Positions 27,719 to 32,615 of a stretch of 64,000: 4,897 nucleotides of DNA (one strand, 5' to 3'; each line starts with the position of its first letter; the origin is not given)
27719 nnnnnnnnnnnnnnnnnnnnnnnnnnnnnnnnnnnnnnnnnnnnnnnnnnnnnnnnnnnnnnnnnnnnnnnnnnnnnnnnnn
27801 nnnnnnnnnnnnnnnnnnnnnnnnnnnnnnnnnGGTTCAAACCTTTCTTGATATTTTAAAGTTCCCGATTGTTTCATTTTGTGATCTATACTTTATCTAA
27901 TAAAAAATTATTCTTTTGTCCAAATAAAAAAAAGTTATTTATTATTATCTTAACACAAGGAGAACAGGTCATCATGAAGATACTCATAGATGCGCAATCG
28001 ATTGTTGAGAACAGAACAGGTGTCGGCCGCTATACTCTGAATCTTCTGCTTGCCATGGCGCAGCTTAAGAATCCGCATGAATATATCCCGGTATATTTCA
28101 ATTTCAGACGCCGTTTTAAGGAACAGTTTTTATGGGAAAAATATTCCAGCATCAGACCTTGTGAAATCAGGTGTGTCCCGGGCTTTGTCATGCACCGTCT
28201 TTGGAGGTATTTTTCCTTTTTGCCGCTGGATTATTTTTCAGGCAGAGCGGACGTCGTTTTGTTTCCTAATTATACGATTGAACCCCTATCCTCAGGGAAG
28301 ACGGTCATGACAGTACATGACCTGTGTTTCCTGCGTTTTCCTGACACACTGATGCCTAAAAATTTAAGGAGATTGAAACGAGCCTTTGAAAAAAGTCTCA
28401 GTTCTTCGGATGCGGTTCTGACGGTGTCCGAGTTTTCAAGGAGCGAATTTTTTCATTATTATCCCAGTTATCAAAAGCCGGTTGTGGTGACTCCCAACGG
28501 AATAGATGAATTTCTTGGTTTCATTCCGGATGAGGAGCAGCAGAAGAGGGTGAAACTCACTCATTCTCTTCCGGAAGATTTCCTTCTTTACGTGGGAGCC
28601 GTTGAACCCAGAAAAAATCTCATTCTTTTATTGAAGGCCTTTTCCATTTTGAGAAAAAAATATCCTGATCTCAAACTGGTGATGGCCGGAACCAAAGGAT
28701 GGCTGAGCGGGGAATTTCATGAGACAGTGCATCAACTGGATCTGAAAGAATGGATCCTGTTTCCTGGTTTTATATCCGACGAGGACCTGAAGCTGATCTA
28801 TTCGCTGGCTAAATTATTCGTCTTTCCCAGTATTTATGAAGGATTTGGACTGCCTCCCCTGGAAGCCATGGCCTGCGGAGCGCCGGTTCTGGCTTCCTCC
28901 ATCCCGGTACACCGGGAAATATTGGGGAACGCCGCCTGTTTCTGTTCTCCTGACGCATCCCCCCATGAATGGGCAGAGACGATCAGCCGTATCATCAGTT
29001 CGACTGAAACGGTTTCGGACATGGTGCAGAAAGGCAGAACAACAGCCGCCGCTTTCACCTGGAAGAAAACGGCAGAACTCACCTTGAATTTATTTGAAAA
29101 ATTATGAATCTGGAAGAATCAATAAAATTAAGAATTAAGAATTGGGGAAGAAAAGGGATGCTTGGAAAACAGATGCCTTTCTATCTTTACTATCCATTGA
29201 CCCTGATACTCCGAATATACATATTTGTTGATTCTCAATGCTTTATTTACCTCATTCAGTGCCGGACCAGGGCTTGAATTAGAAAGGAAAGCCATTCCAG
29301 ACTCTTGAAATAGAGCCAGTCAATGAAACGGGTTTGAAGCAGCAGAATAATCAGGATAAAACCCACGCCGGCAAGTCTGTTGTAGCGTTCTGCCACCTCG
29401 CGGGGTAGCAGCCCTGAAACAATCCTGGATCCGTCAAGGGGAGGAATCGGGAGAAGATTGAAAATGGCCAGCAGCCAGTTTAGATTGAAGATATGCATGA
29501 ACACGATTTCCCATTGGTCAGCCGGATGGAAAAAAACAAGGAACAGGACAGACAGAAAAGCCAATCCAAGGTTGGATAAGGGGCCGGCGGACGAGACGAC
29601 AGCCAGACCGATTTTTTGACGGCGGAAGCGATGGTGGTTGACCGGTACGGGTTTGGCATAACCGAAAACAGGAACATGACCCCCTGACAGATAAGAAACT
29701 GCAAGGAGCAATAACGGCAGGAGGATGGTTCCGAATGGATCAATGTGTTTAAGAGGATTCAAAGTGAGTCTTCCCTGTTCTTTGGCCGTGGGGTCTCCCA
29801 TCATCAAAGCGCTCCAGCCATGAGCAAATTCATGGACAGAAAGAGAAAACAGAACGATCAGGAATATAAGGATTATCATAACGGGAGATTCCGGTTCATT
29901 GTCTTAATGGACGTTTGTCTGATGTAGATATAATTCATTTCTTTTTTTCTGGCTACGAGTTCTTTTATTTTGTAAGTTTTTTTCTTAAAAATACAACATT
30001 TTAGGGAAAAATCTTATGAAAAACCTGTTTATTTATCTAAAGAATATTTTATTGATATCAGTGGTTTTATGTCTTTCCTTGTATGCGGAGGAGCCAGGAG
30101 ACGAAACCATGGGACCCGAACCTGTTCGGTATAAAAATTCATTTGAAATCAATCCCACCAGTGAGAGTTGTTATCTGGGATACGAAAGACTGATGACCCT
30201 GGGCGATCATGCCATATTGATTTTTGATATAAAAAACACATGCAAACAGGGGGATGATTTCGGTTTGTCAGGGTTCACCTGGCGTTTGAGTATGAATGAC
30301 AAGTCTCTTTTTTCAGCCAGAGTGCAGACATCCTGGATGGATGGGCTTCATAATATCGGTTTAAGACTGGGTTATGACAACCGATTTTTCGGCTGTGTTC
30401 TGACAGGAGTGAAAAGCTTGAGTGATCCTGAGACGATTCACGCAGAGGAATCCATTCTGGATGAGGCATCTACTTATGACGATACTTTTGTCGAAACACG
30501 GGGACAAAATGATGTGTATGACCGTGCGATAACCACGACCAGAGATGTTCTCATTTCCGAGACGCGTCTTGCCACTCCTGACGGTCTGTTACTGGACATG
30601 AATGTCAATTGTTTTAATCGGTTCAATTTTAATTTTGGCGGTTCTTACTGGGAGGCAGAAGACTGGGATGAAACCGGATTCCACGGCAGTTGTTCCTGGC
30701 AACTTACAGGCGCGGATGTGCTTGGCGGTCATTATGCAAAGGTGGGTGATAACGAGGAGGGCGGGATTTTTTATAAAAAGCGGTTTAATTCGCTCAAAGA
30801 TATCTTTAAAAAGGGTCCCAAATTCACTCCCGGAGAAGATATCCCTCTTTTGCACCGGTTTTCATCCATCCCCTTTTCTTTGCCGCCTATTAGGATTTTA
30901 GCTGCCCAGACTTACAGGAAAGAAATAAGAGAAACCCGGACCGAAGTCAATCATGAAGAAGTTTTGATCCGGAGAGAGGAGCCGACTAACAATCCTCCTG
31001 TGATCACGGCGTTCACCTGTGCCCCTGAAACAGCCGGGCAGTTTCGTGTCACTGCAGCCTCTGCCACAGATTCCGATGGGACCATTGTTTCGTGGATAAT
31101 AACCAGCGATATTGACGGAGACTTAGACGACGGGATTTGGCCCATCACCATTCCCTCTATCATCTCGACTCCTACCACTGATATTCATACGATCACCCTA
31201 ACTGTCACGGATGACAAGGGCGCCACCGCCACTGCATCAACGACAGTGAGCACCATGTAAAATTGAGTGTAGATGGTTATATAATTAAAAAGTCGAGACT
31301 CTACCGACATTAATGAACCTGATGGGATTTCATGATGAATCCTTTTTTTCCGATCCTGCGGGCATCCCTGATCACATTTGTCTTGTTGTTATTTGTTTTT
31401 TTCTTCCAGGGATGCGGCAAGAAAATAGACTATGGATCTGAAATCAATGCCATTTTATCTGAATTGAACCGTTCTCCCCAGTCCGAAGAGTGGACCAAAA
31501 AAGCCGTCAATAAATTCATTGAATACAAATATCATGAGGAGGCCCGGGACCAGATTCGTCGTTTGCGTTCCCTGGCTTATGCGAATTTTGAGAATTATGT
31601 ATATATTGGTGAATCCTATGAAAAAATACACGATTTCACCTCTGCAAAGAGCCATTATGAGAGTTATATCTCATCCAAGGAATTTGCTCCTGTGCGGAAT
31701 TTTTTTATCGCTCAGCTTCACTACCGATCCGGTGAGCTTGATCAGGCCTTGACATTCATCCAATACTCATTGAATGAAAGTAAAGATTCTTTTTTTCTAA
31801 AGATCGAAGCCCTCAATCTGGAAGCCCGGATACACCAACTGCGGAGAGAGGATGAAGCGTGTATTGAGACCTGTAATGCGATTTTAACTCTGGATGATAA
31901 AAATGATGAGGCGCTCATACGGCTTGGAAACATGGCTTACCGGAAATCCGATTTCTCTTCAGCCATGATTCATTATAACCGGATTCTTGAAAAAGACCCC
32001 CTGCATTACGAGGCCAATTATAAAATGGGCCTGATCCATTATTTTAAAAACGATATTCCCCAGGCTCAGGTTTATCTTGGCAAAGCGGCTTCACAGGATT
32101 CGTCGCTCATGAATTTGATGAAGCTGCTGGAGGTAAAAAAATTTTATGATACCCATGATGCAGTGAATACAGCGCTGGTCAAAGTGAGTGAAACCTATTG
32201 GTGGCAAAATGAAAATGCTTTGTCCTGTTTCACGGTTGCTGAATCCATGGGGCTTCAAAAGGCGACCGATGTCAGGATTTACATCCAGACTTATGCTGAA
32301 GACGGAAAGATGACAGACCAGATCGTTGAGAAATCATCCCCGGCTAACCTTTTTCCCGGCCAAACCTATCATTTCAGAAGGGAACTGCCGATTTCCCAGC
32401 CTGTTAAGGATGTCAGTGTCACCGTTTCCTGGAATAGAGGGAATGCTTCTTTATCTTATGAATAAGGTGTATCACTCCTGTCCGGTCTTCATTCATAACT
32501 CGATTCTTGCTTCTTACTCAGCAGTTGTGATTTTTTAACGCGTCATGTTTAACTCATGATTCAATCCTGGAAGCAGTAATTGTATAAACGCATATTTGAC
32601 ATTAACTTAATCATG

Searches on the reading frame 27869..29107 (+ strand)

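Call 41: search_protein_families(library=pfam, proteins=[window:27869-29107:+], max_evalue=0.001)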
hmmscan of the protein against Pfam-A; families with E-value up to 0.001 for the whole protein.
window:27869-29107:+ (412 aa): 5 families
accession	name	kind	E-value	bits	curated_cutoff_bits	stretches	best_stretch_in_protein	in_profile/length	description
PF00534.26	Glycos_transf_1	-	9.7e-39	133.1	26.4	1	224-391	3-171/172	Glycosyl transferases group 1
PF13692.12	Glyco_trans_1_4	-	4e-29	102.1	27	1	239-377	4-141/142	Glycosyl transferases group 1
PF13439.12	Glyco_transf_4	-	2.9e-11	44.1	28.5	1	51-213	3-167/170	Glycosyltransferase Family 4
PF20706.3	GT4-conflict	-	3.8e-09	36.5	26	1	239-402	200-382/385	Family 4 Glycosyltransferase in conflict systems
PF13524.12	Glyco_trans_1_2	-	4.7e-05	23.8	25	1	266-404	13-141/144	Glycosyl transferase-like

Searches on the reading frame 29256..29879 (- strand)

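Call 41: search_protein_families(library=pfam, proteins=[window:29256-29879:-], max_evalue=0.001)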
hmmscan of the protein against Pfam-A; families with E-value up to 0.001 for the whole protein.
window:29256-29879:- (207 aa): 1 family
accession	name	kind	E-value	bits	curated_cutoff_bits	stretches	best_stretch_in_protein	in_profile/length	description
PF02163.28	Peptidase_M50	-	2.9e-13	50.1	27.2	2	124-179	160-220/221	Peptidase family M50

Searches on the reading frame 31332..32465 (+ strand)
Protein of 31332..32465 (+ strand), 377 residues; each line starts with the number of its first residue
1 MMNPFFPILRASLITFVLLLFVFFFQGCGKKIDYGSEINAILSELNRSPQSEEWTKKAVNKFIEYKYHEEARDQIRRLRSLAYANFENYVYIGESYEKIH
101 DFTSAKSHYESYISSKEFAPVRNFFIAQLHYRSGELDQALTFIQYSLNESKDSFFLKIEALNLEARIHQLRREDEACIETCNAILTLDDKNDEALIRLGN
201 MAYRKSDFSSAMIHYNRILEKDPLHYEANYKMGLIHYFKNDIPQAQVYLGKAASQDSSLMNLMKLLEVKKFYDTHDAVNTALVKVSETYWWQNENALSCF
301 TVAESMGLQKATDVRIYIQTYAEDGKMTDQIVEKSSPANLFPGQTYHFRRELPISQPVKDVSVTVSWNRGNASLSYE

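Call 41: search_protein_families(library=pfam, proteins=[window:31332-32465:+], max_evalue=0.001)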
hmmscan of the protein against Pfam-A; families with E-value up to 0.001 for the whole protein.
window:31332-32465:+ (377 aa): 9 families
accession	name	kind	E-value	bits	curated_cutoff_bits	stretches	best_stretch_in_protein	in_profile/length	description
PF07719.23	TPR_2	-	1.8e-11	43.6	27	0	193-224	2-33/34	Tetratricopeptide repeat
PF25064.1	ARM_TT21_5th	-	3.5e-11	43.9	27.8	1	193-266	2-75/117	TT21 fifth ARM repeats domain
PF00515.34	TPR_1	-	1.6e-07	31.2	27.8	0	193-223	2-32/34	Tetratricopeptide repeat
PF13174.12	TPR_6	-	2.1e-07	31.6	26.3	0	193-223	1-31/33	Tetratricopeptide repeat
PF13428.12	TPR_14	-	2e-06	28.4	23.5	0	193-233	2-42/44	Tetratricopeptide repeat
PF14559.12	TPR_19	-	9.2e-06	26.3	25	0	206-256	5-55/68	Tetratricopeptide repeat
PF25068.1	ARM_TT21_4th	-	3.1e-05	24.7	30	1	92-183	5-98/153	Tetratricopeptide repeat protein 21 forth ARM domain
PF13432.12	TPR_16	-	4.1e-05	24.4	32.7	0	198-245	3-50/65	Tetratricopeptide repeat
PF12895.13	ANAPC3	-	9.7e-05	23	27.2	0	102-155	5-60/82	Anaphase-promoting complex, cyclosome, subunit 3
